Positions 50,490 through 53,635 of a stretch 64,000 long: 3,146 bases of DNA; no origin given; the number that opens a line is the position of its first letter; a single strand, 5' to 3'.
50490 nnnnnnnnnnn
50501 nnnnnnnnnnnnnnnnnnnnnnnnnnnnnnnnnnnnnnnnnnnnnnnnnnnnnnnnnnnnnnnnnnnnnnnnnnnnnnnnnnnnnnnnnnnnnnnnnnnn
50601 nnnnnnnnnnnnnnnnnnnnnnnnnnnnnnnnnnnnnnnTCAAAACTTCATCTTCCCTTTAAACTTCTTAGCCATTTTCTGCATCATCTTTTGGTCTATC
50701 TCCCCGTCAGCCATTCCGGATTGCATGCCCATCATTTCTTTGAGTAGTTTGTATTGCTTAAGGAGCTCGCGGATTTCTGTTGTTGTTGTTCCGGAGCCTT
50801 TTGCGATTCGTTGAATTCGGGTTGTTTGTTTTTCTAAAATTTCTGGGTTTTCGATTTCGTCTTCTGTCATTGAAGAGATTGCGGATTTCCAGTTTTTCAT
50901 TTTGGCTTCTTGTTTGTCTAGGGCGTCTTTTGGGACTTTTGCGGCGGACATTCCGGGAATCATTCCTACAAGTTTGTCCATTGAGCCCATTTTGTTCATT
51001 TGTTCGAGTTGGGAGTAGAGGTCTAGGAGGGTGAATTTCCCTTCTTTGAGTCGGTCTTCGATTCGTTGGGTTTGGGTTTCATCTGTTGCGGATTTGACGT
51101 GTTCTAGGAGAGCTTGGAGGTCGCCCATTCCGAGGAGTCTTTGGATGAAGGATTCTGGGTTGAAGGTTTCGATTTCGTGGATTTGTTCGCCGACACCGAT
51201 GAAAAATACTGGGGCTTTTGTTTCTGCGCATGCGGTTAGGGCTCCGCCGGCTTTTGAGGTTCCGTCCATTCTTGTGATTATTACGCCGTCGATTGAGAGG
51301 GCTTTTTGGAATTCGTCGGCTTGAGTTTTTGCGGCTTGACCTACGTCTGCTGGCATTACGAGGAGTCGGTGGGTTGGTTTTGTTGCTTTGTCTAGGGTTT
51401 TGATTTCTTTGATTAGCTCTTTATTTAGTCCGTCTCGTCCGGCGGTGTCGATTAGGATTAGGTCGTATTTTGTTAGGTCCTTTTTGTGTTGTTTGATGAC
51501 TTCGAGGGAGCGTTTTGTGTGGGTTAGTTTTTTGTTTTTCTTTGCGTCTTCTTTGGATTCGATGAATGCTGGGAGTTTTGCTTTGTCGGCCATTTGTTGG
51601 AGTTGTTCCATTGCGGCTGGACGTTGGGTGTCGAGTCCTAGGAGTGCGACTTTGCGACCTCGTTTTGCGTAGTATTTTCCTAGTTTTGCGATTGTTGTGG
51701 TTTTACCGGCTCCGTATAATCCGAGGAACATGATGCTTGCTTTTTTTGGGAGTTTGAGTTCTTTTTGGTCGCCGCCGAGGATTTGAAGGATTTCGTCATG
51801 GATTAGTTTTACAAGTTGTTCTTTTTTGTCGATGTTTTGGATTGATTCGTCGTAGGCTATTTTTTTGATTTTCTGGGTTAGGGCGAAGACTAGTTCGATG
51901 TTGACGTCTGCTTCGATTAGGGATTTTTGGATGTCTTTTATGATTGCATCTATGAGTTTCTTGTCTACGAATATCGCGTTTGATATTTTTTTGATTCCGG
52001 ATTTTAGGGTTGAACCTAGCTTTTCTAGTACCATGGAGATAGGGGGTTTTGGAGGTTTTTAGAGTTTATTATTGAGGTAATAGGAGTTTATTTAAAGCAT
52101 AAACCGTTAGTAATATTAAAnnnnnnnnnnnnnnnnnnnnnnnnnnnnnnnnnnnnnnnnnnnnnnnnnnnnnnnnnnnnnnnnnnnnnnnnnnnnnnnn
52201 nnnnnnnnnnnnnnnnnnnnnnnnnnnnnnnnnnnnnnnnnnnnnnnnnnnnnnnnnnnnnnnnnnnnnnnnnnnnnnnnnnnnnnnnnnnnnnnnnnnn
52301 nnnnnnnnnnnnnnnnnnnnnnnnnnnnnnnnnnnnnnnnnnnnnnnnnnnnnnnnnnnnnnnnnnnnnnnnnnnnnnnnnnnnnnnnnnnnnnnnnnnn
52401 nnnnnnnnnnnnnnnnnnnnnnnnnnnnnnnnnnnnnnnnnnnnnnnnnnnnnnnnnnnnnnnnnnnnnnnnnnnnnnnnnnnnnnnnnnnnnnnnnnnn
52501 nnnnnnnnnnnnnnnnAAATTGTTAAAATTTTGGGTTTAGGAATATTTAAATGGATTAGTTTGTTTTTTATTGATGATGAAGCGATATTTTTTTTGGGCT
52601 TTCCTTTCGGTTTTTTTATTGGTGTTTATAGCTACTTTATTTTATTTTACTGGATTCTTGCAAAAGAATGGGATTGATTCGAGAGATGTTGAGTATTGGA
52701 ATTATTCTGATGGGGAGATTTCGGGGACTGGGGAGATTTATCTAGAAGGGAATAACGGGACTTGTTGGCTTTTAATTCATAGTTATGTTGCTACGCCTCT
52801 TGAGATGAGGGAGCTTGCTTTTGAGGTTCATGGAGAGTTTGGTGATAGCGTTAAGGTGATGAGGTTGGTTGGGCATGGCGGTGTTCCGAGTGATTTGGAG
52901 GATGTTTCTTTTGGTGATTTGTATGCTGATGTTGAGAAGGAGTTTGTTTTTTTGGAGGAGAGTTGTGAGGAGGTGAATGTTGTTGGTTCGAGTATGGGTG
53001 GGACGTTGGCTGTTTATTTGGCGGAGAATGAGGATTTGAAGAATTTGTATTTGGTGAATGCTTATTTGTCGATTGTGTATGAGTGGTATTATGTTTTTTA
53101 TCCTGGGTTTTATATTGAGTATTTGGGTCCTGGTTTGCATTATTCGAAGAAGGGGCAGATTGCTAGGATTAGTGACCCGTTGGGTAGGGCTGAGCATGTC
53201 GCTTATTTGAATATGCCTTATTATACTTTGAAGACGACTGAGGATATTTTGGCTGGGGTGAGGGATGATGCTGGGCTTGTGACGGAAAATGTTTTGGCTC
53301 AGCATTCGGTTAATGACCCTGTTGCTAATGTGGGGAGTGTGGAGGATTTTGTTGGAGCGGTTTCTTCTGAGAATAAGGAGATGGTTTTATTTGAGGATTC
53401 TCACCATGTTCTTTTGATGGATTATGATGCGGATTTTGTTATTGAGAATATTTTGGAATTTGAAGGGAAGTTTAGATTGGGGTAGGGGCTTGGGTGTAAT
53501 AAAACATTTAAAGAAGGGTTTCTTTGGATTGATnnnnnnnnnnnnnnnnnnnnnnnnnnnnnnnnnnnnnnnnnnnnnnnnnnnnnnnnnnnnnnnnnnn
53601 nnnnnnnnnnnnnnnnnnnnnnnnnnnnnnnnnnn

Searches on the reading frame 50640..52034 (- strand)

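Call 75: search_protein_families(library=pfam, max_evalue=0.0001, proteins=[window:50640-52034:-])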
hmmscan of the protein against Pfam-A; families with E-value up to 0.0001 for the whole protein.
window:50640-52034:- (464 aa): 6 families
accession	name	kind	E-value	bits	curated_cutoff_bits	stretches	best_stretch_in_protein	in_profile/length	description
PF00448.28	SRP54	-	6.7e-60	202.5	22.7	1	100-302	3-196/196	SRP54-type protein, GTPase domain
PF02978.25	SRP_SPB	-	1e-29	103.2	27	1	333-435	1-91/91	Signal peptide binding domain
PF02881.24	SRP54_N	-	1.5e-10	41.5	22.4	1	6-82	1-75/75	SRP54-type protein, helical bundle domain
PF01656.29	CbiA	-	3.5e-09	37.1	25.4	1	108-280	9-107/125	CobQ/CobB/MinD/ParA nucleotide binding domain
PF13614.12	AAA_31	-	7.3e-06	26.5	27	1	108-212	12-115/177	AAA domain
PF03308.22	MeaB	-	1.4e-05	24.7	23.1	0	101-199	36-135/273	Methylmalonyl Co-A mutase-associated GTPase MeaB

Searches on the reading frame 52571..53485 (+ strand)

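Call 76: search_protein_families(library=pfam, max_evalue=0.0001, proteins=[window:52571-53485:+])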
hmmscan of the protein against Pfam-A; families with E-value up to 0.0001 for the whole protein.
window:52571-53485:+ (304 aa): 3 families
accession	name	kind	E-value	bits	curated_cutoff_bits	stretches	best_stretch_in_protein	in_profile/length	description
PF12146.15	Hydrolase_4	-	4.4e-07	29.9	27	1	100-285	40-238/239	Serine aminopeptidase, S33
PF12697.13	Abhydrolase_6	-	2.8e-05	25.4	26.3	1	87-289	21-214/217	Alpha/beta hydrolase family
PF00561.26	Abhydrolase_1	-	4.1e-05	23.8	25.8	0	100-164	38-102/245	alpha/beta hydrolase fold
